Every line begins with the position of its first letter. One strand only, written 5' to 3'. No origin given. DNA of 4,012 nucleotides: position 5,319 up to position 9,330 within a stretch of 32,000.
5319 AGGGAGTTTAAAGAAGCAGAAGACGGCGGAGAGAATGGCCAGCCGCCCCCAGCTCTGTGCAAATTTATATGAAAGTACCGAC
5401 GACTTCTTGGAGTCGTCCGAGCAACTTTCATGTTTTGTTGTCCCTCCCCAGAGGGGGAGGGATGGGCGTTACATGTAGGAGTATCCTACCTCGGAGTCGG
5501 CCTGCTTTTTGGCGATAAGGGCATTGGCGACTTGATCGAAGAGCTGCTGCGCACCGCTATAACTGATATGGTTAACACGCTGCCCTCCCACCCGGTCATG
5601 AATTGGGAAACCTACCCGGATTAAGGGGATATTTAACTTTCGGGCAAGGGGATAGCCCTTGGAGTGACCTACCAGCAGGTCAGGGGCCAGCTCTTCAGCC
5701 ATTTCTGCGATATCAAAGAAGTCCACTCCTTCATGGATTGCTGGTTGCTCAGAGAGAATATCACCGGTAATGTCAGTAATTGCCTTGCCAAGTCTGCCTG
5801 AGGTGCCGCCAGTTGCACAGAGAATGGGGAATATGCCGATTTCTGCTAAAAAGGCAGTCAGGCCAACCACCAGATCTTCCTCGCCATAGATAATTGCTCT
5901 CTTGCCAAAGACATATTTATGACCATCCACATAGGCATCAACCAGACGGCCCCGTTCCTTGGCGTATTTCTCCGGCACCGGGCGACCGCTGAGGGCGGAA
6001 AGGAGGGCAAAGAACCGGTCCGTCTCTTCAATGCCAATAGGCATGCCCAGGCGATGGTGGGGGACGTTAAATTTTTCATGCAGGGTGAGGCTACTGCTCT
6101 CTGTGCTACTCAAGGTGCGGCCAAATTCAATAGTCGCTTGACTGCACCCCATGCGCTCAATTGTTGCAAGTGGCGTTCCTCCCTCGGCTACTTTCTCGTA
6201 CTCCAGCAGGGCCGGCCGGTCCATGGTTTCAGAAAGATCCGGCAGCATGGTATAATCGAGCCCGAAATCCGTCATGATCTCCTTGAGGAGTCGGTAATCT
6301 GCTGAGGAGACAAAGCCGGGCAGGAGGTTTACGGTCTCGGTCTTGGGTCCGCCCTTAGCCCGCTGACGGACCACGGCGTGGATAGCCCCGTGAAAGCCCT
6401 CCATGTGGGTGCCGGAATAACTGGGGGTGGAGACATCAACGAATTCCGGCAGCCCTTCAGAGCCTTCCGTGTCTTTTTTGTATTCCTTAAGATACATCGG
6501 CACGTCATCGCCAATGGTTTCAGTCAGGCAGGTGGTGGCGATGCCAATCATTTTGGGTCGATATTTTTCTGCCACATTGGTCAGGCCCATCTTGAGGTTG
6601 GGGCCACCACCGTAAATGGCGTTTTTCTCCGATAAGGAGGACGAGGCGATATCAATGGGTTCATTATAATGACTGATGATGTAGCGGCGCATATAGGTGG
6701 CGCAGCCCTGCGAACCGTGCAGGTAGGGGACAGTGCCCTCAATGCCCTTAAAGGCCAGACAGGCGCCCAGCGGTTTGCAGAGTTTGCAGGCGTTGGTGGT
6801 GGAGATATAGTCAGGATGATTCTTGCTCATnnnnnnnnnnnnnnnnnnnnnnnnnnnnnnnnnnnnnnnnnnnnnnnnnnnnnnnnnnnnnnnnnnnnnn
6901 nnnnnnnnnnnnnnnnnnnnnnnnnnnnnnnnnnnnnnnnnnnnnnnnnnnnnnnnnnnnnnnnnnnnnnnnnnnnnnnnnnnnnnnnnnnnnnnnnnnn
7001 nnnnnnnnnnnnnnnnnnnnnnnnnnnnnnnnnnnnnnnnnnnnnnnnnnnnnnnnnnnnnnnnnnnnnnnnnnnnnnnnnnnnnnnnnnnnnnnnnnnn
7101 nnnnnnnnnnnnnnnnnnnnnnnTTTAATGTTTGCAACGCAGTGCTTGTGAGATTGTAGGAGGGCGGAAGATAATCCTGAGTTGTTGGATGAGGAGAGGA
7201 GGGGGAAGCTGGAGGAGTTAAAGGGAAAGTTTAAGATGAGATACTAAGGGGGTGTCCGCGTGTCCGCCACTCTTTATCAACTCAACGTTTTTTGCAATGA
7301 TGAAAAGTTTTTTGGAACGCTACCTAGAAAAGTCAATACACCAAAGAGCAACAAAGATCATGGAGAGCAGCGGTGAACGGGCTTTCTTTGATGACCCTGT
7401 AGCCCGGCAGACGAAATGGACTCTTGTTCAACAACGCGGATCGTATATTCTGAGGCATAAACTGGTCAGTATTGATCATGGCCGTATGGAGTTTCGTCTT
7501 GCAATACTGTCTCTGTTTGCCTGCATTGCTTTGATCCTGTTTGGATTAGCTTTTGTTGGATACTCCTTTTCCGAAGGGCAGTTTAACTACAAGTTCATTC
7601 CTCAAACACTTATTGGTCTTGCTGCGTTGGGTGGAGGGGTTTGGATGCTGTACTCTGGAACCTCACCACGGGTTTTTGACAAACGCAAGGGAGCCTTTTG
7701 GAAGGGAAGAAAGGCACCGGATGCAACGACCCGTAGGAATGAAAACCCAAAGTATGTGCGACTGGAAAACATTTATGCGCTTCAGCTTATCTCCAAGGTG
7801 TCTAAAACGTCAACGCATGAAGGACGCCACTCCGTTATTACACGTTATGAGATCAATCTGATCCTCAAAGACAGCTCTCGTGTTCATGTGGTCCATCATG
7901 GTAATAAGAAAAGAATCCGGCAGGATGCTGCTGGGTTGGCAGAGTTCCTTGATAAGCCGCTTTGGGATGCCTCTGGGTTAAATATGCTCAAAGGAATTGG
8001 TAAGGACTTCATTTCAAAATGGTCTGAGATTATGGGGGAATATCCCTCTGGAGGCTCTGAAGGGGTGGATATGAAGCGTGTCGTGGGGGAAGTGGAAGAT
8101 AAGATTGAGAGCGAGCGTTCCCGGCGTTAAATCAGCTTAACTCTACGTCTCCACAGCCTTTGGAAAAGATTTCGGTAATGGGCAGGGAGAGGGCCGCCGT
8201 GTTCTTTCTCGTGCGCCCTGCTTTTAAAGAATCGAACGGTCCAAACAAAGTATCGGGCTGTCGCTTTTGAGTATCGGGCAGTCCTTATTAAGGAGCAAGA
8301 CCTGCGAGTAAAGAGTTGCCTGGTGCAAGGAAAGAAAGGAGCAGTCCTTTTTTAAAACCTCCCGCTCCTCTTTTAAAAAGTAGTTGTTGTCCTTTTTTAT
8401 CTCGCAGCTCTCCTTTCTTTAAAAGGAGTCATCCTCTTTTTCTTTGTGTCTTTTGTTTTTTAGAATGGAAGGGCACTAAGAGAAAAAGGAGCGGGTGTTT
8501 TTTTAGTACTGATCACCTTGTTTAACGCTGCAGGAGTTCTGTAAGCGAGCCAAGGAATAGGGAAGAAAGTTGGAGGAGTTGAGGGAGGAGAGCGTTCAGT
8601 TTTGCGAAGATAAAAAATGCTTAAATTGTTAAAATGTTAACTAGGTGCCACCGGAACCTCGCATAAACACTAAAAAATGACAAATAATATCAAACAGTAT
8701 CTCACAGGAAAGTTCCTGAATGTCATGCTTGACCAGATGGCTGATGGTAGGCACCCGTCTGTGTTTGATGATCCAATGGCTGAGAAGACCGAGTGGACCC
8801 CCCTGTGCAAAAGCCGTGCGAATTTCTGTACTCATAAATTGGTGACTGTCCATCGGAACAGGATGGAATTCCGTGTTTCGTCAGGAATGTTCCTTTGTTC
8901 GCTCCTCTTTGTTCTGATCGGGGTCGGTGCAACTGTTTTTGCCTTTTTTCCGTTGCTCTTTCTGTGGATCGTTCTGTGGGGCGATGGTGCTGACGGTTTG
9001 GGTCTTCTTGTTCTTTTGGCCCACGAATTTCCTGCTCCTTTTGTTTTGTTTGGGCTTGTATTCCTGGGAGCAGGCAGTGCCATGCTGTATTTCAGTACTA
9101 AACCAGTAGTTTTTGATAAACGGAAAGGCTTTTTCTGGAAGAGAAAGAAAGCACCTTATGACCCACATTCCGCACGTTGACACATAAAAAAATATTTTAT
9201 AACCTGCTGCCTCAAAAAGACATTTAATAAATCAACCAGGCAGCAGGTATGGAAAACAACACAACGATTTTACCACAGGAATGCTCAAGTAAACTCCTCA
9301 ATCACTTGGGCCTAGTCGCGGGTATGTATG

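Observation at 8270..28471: The promoter-box-repeat module is dispersed, with at least 5 copies all in + orientation and 0-15 repeat units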

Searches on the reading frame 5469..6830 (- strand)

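Call 36: search_protein_families(library=pfam, proteins=[window:5469-6830:-], max_evalue=0.01)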
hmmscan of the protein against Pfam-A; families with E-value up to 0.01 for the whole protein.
window:5469-6830:- (453 aa): 1 family
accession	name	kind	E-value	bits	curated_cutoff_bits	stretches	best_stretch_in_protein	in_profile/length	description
PF00148.24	Oxidored_nitro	-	3.7e-123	411.8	28.6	1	18-438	1-398/399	Nitrogenase component 1 type Oxidoreductase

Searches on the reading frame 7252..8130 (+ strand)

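Call 12: search_protein_families(library=pfam, proteins=[window:7252-8130:+], max_evalue=0.01)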
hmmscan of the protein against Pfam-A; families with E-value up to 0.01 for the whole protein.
window:7252-8130:+ (292 aa): 0 families

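Call 68: search_protein_families(library=ncbifam, proteins=[window:7252-8130:+], max_evalue=0.1)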
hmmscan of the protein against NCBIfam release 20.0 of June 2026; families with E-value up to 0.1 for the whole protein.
window:7252-8130:+ (292 aa): 0 families

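Call 69: search_protein_families(library=phrogs, proteins=[window:7252-8130:+], max_evalue=0.1)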
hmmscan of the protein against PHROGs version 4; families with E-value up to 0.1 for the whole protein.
window:7252-8130:+ (292 aa): 1 family
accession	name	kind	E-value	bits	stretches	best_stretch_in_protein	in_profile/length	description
phrog_1859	-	head and packaging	0.016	16.4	1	106-134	43-71/76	major head protein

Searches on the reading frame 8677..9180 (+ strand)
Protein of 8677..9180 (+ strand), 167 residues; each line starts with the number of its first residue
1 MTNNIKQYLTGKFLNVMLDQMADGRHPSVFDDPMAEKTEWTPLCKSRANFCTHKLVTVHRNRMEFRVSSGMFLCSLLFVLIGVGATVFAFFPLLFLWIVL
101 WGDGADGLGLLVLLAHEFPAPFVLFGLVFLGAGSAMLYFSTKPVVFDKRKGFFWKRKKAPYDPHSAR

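Call 12: search_protein_families(library=pfam, proteins=[window:8677-9180:+], max_evalue=0.01)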
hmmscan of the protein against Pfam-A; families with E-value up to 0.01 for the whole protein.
window:8677-9180:+ (167 aa): 0 families

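Call 68: search_protein_families(library=ncbifam, proteins=[window:8677-9180:+], max_evalue=0.1)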
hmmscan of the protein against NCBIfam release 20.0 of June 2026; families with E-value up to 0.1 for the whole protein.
window:8677-9180:+ (167 aa): 2 families
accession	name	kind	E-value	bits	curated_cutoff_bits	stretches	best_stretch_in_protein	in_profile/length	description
NF041242.1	T6SS_PdpE_Fran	equivalog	0.03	14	150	1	2-31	157-186/192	type VI secretion system protein PdpE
NF007765.0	PRK10447.1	equivalog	0.071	12.9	353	1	50-98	118-164/219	FtsH protease modulator YccA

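Call 69: search_protein_families(library=phrogs, proteins=[window:8677-9180:+], max_evalue=0.1)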
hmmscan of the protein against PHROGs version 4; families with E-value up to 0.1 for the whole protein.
window:8677-9180:+ (167 aa): 0 families

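Call 88: search_protein_families(library=padloc, proteins=[window:8677-9180:+], max_evalue=0.1)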
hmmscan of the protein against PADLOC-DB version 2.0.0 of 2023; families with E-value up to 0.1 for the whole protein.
window:8677-9180:+ (167 aa): 0 families
